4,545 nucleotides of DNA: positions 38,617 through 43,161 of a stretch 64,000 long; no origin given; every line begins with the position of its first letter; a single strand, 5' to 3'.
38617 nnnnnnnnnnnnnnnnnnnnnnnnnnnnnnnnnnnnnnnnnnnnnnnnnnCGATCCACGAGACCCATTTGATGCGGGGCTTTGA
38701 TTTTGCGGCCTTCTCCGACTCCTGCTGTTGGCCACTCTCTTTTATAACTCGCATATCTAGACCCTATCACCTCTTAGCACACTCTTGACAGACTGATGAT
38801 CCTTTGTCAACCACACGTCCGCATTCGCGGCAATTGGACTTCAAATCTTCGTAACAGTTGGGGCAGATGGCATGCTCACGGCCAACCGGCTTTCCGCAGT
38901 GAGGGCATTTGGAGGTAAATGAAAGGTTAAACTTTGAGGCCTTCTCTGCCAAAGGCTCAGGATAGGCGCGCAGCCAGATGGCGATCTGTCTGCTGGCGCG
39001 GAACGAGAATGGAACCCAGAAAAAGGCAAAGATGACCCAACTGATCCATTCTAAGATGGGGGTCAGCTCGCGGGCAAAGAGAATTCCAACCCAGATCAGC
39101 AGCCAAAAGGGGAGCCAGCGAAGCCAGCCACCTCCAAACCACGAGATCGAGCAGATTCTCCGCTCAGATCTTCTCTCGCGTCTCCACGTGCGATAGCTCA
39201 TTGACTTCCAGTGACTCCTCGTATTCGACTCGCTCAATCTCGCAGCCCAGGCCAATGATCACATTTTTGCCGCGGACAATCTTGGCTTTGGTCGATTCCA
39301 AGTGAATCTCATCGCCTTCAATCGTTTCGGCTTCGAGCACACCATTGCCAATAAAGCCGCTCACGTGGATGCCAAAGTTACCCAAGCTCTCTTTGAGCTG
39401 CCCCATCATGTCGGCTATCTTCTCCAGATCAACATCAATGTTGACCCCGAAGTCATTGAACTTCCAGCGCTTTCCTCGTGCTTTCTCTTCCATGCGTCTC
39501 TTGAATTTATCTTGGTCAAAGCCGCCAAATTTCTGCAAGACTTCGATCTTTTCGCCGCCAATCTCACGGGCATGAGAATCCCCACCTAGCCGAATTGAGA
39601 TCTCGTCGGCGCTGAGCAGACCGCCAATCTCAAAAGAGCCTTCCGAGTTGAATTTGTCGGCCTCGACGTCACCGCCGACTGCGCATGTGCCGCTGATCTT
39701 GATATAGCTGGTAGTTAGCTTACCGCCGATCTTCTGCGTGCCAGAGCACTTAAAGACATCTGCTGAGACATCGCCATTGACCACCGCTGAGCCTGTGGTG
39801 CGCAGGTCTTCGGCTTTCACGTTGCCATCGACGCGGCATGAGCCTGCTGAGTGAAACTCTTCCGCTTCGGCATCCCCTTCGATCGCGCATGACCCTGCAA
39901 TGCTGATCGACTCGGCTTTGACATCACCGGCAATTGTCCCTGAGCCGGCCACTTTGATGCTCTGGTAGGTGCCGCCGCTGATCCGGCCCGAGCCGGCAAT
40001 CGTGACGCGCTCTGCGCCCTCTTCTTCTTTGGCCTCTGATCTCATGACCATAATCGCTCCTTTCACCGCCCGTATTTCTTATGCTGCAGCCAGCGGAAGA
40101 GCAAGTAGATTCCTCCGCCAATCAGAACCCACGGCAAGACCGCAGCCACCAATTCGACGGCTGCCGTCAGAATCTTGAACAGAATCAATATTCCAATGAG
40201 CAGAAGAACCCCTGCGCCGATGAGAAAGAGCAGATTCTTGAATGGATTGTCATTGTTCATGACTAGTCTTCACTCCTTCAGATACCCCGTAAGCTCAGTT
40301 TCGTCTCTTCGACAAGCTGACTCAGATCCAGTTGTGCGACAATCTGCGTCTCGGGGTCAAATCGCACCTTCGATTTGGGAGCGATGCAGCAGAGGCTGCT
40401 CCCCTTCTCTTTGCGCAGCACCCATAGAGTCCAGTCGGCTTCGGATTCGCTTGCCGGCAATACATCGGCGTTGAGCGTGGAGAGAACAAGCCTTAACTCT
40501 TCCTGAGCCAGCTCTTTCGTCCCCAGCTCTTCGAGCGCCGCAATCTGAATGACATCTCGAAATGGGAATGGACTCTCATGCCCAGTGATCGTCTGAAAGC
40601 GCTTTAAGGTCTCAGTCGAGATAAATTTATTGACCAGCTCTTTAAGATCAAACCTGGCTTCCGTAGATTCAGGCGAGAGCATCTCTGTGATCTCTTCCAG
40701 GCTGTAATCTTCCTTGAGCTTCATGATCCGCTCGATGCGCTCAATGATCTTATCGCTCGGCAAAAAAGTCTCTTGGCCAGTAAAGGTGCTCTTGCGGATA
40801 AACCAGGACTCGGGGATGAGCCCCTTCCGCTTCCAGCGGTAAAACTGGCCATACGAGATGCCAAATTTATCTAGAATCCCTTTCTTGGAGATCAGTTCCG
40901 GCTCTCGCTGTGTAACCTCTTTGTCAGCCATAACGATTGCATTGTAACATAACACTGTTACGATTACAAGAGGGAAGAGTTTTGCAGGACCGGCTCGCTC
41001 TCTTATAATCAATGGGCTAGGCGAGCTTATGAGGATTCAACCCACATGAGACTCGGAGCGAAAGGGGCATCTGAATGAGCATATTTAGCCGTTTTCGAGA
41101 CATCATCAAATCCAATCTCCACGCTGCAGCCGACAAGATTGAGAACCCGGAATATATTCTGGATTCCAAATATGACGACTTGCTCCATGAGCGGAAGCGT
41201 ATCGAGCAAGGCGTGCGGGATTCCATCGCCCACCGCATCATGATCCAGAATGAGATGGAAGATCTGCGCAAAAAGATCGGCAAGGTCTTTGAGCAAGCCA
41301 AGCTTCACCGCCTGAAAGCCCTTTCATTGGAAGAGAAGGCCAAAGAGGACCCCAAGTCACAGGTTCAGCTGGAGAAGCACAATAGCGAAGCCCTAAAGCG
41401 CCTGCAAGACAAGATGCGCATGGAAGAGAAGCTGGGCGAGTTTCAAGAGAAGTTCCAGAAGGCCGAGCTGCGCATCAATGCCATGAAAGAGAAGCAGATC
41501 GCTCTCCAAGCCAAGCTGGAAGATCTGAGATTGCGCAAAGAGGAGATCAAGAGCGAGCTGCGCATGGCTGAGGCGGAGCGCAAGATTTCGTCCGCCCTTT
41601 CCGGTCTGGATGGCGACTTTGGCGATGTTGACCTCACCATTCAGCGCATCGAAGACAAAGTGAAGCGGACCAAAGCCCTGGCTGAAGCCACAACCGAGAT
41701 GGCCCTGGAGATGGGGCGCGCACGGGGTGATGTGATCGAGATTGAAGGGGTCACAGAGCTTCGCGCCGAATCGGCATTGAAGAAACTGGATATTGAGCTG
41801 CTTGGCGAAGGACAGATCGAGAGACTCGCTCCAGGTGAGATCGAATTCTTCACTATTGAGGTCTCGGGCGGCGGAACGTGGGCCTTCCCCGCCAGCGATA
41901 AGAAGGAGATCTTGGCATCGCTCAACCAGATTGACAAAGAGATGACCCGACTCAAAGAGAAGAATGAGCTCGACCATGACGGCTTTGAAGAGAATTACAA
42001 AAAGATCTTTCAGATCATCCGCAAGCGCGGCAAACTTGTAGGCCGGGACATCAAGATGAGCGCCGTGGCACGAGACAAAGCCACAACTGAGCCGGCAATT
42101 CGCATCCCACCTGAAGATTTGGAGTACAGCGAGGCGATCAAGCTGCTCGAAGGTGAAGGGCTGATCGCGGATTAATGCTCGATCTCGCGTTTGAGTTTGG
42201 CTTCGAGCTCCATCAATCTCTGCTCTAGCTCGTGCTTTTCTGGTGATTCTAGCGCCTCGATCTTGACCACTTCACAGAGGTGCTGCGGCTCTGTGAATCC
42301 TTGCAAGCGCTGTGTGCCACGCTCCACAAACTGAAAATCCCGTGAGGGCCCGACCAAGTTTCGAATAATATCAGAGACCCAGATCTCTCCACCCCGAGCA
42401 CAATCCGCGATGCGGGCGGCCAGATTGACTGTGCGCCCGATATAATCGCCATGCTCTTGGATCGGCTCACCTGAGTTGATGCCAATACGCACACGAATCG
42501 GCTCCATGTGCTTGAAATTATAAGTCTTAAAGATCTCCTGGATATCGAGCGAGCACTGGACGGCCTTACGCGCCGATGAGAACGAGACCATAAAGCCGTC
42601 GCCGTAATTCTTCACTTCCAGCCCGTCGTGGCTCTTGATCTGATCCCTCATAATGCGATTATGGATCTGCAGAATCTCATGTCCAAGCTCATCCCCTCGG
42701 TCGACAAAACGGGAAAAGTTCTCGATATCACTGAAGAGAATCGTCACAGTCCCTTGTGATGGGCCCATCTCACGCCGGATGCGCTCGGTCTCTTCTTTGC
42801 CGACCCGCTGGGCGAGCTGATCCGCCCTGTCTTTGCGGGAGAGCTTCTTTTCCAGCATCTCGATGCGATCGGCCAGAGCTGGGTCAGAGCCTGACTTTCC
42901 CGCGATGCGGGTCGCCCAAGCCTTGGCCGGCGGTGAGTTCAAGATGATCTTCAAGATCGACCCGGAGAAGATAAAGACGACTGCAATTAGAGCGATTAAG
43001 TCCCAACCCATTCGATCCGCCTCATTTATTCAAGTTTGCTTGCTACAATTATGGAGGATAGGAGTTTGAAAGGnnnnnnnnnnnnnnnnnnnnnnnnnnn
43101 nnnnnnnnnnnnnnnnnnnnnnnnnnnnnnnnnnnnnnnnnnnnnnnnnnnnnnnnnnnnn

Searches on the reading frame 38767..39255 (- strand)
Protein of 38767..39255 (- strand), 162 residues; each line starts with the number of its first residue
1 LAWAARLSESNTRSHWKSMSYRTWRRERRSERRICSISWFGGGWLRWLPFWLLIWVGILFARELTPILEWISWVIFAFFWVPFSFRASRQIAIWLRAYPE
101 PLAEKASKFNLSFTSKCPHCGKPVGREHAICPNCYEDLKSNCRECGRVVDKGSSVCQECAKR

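Call 22: search_protein_families(library=pfam, proteins=[window:38767-39255:-], max_evalue=0.001)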
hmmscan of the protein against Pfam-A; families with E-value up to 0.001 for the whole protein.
window:38767-39255:- (162 aa): 4 families
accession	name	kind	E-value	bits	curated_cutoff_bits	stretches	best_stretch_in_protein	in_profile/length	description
PF18912.6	DZR_2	-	1.1e-07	32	27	1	111-160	4-56/56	Double zinc ribbon domain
PF12773.13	DZR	-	1.5e-07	31.9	27.3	1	117-159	1-44/45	Double zinc ribbon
PF13248.11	Zn_ribbon_3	-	1.8e-05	24.5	27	1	116-134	4-22/26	zinc-ribbon domain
PF13240.11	Zn_Ribbon_1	-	0.00022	21.3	25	0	116-134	1-19/23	zinc-ribbon domain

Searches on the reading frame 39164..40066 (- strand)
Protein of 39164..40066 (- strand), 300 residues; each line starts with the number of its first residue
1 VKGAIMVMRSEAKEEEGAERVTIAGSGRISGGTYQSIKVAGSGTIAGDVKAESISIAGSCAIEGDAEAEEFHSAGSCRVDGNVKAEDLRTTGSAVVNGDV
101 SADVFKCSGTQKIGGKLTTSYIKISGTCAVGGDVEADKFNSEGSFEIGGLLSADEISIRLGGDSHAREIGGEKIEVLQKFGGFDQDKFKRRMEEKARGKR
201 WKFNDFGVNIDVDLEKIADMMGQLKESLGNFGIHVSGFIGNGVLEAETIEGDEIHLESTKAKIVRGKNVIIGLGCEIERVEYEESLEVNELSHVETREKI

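Call 3: search_protein_families(library=pfam, proteins=[window:39164-40066:-], max_evalue=0.01)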
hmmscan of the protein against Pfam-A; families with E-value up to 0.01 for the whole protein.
window:39164-40066:- (300 aa): 1 family
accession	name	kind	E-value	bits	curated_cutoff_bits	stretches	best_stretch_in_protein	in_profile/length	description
PF04519.19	Bactofilin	-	1.8e-11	44.6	27.9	2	27-100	23-97/98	Polymer-forming cytoskeletal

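Call 64: search_protein_families(library=ncbifam, proteins=[window:39164-40066:-], max_evalue=0.1)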
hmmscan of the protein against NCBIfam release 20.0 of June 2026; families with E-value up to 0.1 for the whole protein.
window:39164-40066:- (300 aa): 2 families
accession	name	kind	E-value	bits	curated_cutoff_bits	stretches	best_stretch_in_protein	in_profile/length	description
NF006619.0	PRK09186.1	equivalog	0.02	14.5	255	0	240-272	219-251/256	oxidoreductase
TIGR04215.1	choice_anch_A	domain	0.03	14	29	0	79-152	7-77/255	choice-of-anchor A family protein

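Call 88: search_protein_families(library=padloc, proteins=[window:39164-40066:-], max_evalue=0.001)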
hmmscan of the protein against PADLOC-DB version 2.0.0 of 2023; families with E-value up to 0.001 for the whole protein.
window:39164-40066:- (300 aa): 0 families

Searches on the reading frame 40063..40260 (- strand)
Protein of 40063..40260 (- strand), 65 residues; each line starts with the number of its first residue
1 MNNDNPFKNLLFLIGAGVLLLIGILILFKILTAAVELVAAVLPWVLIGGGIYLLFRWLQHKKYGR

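Call 22: search_protein_families(library=pfam, proteins=[window:40063-40260:-], max_evalue=0.001)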
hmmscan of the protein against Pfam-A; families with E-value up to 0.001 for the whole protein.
window:40063-40260:- (65 aa): 0 families

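Call 64: search_protein_families(library=ncbifam, proteins=[window:40063-40260:-], max_evalue=0.1)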
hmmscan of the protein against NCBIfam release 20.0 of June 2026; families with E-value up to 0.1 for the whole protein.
window:40063-40260:- (65 aa): 2 families
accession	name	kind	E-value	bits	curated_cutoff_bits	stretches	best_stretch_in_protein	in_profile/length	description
NF041554.1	SA1362_fam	subfamily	0.011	15.8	42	1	16-62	6-52/70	SA1362 family protein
NF041635.1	STM3941_fam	subfamily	0.067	13.1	40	1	8-62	4-61/157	STM3941 family protein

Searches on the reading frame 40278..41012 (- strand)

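Call 3: search_protein_families(library=pfam, proteins=[window:40278-41012:-], max_evalue=0.01)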
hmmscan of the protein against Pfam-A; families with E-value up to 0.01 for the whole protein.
window:40278-41012:- (244 aa): 1 family
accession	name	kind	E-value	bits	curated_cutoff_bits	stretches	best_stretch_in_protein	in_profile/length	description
PF13171.11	DUF4004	-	2.8e-55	188.2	27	1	39-234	1-196/197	Protein of unknown function (DUF4004)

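Call 64: search_protein_families(library=ncbifam, proteins=[window:40278-41012:-], max_evalue=0.1)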
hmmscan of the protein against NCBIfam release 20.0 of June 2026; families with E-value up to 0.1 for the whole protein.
window:40278-41012:- (244 aa): 2 families
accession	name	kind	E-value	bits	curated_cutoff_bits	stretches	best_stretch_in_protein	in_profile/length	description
NF047576.1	opine_ATP_CntF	equivalog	0.091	12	385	0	199-229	79-109/264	staphylopine uptake ABC transporter ATP-binding protein CntF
NF047578.1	opine_ATP_CntD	equivalog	0.093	11.9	380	0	199-229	79-109/266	staphylopine uptake ABC transporter ATP-binding protein CntD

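Call 88: search_protein_families(library=padloc, proteins=[window:40278-41012:-], max_evalue=0.001)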
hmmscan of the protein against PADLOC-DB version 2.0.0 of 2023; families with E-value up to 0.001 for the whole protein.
window:40278-41012:- (244 aa): 0 families

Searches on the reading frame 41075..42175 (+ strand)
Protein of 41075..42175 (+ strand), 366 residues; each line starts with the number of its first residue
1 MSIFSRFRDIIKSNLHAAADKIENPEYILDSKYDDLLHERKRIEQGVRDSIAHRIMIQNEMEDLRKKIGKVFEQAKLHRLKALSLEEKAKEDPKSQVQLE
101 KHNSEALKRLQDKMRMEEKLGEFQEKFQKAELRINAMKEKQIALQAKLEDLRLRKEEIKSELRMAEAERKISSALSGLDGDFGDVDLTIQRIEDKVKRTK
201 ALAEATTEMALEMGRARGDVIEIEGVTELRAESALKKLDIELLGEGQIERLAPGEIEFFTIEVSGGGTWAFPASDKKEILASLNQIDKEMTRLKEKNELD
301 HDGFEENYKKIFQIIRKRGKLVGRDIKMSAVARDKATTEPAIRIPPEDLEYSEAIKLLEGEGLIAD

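Call 3: search_protein_families(library=pfam, proteins=[window:41075-42175:+], max_evalue=0.01)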
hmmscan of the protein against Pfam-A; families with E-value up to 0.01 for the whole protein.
window:41075-42175:+ (366 aa): 2 families
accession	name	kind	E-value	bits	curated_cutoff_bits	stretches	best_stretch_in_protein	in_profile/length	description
PF04012.17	PspA_IM30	-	2.3e-14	54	33.9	1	2-211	1-189/220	PspA/IM30 family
PF22743.2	PspAA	-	1.5e-06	28.9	27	1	277-366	15-92/92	PspA-Associated protein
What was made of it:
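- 41075..42175 (+): pspA-PspAA fusion gene, convergent with cyc2. The two stop codons overlap. PF04012 E 2.3e-14 and PF22743 E 1.5e-6 (call 3).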

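Call 64: search_protein_families(library=ncbifam, proteins=[window:41075-42175:+], max_evalue=0.1)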
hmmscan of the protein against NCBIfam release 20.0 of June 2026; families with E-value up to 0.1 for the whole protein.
window:41075-42175:+ (366 aa): 4 families
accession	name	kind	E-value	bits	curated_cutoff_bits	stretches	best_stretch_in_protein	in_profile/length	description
TIGR02977.1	phageshock_pspA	equivalog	2.8e-07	30.5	242.95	1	1-28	1-28/219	phage shock protein PspA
TIGR02168.1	SMC_prok_B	equivalog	0.00025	18.9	567.35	1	17-212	735-928/1181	chromosome segregation protein SMC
NF045984.1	StressProtLiaH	equivalog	0.0037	17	380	1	3-208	2-190/225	stress responsive protein LiaH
NF003034.1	PRK03918.1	equivalog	0.065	11.2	700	1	35-250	183-388/878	DNA double-strand break repair ATPase Rad50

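Call 88: search_protein_families(library=padloc, proteins=[window:41075-42175:+], max_evalue=0.001)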
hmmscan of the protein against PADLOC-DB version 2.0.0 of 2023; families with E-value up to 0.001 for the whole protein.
window:41075-42175:+ (366 aa): 1 family
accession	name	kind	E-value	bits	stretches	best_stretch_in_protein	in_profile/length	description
PDLC03859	LmuB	-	0.00056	17.2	1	21-318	269-478/611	-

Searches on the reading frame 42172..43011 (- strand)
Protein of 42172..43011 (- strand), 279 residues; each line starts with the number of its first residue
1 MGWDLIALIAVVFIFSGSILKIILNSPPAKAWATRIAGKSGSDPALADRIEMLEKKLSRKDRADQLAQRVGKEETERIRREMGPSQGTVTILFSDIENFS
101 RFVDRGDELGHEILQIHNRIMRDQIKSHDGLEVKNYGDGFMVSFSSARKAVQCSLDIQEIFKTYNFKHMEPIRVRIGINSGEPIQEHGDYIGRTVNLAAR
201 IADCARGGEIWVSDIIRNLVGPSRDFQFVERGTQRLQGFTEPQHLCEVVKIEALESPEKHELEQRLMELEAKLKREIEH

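Call 3: search_protein_families(library=pfam, proteins=[window:42172-43011:-], max_evalue=0.01)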
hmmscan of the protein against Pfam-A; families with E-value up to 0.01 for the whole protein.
window:42172-43011:- (279 aa): 2 families
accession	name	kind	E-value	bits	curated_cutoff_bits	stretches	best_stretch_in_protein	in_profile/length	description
PF00211.25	Guanylate_cyc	-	1.4e-21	77.4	21.9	1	86-238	6-172/183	Adenylate and Guanylate cyclase catalytic domain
PF00990.26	GGDEF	-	4.2e-05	23.8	23.8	1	81-181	26-132/161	Diguanylate cyclase, GGDEF domain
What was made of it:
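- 42172..43011 (-): cyc2: paralogous membrane-anchored class IIIc-like adenylyl cyclase, 279 aa. PF00211 E 1.4e-21 (call 3).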

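Call 6: search_solved_structures(query=window:42172-43011:-, max_evalue=0.001, show_alignments=3)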
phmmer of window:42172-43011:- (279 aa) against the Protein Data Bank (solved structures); distinct sequences matched with E-value up to 0.001: 19.
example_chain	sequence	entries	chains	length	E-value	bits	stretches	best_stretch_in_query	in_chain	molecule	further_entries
4wp3_A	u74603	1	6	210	1e-27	100.5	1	82-247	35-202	Ma1120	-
4wp9_A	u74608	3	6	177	4.9e-27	98.2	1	87-247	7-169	Ma1120 | Cyclase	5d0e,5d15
4wp8_A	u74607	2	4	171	6.6e-27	97.8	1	87-245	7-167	Ma1120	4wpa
5d0g_A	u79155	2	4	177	9.8e-25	90.7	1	87-247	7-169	Cyclase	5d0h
3mr7_A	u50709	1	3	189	2.1e-19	73.2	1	90-247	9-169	Adenylate/guanylate cyclase/hydrolase, alpha/beta fold family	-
1ybt_A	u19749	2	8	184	2.6e-18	69.6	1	88-253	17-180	hydrolase, alpha/beta hydrolase fold family | lipJ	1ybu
1fx4_A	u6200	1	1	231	3.3e-13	52.9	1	86-162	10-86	RECEPTOR-TYPE ADENYLATE CYCLASE GRESAG 4.3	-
1fx2_A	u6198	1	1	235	3.9e-11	46.1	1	87-163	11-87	RECEPTOR-TYPE ADENYLATE CYCLASE GRESAG 4.1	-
1y10_A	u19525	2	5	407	1.1e-10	44.6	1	77-241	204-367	Hypothetical protein Rv1264/MT1302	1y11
5oyh_A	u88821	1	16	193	4.2e-10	42.7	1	88-220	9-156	Nucleotide cyclase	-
6sir_A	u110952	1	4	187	1.9e-08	37.3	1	88-220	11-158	Nucleotide cyclase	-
6aoa_A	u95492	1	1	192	7.7e-08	35.3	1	88-217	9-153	Bacterio-rhodopsin/guanylyl cyclase 1 fusion protein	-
2w01_A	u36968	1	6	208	8.9e-08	35.1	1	81-221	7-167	ADENYLATE CYCLASE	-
6fht_A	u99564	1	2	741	1.8e-07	34.1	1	81-221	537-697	Bacteriophytochrome,Adenylate cyclase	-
6ao9_A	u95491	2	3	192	4e-06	29.7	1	88-217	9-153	Bacterio-rhodopsin/guanylyl cyclase 1 fusion protein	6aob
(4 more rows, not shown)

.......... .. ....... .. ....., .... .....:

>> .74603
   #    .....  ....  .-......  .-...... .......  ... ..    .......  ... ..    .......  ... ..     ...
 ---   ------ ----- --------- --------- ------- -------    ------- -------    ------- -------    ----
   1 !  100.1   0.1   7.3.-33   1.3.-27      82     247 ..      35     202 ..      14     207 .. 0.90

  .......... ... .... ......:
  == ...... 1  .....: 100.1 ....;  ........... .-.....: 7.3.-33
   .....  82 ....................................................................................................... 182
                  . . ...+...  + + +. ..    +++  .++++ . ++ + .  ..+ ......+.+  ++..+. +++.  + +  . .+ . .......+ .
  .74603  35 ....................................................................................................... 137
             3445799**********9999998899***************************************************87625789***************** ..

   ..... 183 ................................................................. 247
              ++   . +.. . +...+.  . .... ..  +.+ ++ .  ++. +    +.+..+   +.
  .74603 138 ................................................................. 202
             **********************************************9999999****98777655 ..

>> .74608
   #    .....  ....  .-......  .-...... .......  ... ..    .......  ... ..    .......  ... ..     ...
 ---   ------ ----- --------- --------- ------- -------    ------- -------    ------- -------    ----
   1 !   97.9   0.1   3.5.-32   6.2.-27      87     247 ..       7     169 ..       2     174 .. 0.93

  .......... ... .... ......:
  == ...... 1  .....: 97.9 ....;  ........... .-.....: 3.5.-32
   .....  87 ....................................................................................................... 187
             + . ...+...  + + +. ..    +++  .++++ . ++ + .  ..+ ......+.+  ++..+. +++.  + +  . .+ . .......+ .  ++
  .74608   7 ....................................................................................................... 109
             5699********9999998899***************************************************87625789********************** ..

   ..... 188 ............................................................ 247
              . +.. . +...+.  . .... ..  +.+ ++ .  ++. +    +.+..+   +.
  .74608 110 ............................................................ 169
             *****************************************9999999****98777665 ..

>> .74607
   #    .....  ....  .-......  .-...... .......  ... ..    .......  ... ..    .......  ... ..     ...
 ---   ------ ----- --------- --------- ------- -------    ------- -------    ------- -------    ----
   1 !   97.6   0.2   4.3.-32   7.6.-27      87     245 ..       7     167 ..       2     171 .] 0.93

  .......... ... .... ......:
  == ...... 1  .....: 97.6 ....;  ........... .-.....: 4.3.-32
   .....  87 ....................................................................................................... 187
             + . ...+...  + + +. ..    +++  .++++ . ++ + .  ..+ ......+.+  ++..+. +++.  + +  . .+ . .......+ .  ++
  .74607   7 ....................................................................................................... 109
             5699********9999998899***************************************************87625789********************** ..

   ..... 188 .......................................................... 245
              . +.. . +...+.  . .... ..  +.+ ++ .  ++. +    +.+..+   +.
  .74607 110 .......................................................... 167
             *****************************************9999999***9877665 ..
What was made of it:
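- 42172..43011 (-): Ma1120 E 1e-27 (call 6).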

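Call 64: search_protein_families(library=ncbifam, proteins=[window:42172-43011:-], max_evalue=0.1)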
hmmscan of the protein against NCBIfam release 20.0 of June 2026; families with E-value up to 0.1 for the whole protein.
window:42172-43011:- (279 aa): 6 families
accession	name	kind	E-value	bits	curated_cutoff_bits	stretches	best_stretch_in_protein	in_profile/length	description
NF058673.1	LipAdnlyCyLipJMY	equivalog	7.3e-24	84.3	800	1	88-246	295-447/449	bifunctional lipase/adenylate cyclase LipJ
TIGR00254.1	GGDEF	domain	2.3e-06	27.4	37.4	1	73-183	21-137/168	diguanylate cyclase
TIGR03903.1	TOMM_kin_cyc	equivalog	0.025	12.4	705.75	1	146-244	357-458/1267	TOMM system kinase/cyclase fusion protein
NF007135.0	PRK09581.1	equivalog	0.051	12.4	474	1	85-169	320-406/457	PleD family two-component system response regulator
NF008122.0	PRK10870.1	equivalog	0.053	13.2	157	0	226-273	115-162/176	transcriptional repressor MprA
TIGR04510.1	mod_pep_cyc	subfamily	0.059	11.9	400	0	90-182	7-99/814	putative peptide modification system cyclase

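Call 87: predict_structure(alignment_id=A6)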
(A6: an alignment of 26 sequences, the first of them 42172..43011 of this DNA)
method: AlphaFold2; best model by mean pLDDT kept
length: 279 residues; sequences in the alignment: 26
mean_pLDDT: 79.2   pTM: 0.63
mean pLDDT of the five models: 79.2, 79.1, 77.8, 77.3, 76.9
residues with pLDDT >= 90: 130; 70-90: 50; 50-70: 78; < 50: 21
segments of 3 or more residues with pLDDT < 50: 15-20, 35-42
pLDDT, mean of each block of 10 residues (from residue 1): 65 51 52 49 60 61 56 67 65 95 90 95 96 93 94 97 91 96 61 89 96 94 91 91 95 62 82 84
secondary structure, 60 per line:
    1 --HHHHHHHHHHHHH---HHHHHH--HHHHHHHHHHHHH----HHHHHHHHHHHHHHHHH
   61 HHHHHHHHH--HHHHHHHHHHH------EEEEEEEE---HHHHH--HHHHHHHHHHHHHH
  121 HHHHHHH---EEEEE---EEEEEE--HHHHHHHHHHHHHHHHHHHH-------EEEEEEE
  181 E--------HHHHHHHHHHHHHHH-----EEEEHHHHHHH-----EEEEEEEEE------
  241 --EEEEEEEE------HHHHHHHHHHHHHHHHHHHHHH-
elements in order: H3-15 H19-24 H27-39 H44-69 H72-82 E89-96 H100-104 H107-127 E131-135 E139-144 H147-166 E174-181 H190-204 E210-213 H214-220 E226-234 E243-250 H257-278
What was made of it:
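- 42766..43005 (-): cyc2 N-terminal module: one TM (residues 3-24), a degenerate motif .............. (25-38) and a long linker helix (44-82). It is colinear with a whole small pspA-operon protein. AF2 model (call 87).
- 42178..42243 (-): cyc2 conserved C-terminal helix (residues 257-278). AF2 helix 257-278 with pLDDT about 82-84 (call 87).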

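Call 88: search_protein_families(library=padloc, proteins=[window:42172-43011:-], max_evalue=0.001)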
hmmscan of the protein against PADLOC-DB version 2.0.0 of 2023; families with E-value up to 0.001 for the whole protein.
window:42172-43011:- (279 aa): 4 families
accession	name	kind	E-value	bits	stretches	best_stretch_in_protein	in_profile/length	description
PDLC00734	PycC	-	2.9e-08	31.2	1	83-221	184-345/374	Pycsar cyclase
PDLC02367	PycC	-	1.1e-06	26.3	1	89-216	44-188/226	-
PDLC00766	PycC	-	0.00027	18.4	0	86-215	41-190/232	Pycsar cyclase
PDLC00762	PycC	-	0.00097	16.1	0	148-228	124-211/508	Pycsar cyclase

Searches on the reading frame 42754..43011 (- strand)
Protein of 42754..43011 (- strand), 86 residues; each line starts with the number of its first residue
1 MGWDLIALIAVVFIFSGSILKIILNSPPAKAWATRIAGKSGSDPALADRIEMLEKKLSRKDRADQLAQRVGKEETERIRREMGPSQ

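Call 8: search_protein_families(library=pfam, proteins=[window:42754-43011:-], max_evalue=10)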
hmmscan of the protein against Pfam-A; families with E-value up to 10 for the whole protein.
seq(86 aa): 1 family
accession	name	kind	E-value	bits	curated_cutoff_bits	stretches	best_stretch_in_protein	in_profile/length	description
PF22428.2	Dis32-like_C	-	0.12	12.4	27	1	26-40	1-15/32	DIS3-like exonuclease 2-like, C-terminal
